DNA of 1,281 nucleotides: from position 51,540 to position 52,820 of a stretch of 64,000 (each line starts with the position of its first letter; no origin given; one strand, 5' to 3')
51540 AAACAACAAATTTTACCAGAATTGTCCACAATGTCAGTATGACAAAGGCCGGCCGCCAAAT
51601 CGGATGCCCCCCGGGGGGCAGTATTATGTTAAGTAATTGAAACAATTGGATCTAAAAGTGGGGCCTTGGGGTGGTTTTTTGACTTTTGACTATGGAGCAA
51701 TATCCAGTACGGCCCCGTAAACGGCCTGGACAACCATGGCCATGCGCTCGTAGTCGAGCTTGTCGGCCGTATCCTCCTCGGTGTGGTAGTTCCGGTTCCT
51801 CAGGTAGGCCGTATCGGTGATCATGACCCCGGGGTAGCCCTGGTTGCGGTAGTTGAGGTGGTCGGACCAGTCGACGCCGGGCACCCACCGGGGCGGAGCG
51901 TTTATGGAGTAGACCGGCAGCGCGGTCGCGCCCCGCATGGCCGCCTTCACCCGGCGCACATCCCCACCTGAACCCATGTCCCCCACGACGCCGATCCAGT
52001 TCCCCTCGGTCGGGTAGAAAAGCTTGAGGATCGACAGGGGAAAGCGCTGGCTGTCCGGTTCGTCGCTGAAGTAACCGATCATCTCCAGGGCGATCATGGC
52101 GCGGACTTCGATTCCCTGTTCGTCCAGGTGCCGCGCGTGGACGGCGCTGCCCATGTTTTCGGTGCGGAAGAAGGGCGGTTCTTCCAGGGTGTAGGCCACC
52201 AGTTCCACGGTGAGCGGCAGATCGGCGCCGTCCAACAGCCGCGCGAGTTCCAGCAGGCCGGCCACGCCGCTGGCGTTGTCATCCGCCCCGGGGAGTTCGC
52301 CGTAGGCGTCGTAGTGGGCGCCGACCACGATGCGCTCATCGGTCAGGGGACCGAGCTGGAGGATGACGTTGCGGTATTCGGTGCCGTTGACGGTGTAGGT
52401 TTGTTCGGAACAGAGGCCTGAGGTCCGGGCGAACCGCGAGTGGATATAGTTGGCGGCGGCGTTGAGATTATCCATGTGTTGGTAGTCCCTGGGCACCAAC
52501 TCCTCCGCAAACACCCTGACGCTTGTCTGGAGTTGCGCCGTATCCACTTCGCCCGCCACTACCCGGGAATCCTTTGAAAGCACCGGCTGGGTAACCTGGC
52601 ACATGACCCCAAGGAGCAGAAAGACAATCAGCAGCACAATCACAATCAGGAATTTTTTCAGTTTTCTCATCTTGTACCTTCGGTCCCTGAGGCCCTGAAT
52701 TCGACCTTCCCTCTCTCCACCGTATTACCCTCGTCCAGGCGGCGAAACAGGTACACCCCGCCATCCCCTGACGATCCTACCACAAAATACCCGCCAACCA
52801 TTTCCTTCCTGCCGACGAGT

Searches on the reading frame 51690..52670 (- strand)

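Call 50: search_protein_families(library=pfam, proteins=[window:51690-52670:-], max_evalue=0.000001)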
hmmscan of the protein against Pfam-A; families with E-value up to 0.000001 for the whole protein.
window:51690-52670:- (326 aa): 1 family
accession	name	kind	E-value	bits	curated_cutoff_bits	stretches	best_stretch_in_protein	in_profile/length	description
PF04389.22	Peptidase_M28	-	7.8e-27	94.7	21.3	1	101-317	1-189/193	Peptidase family M28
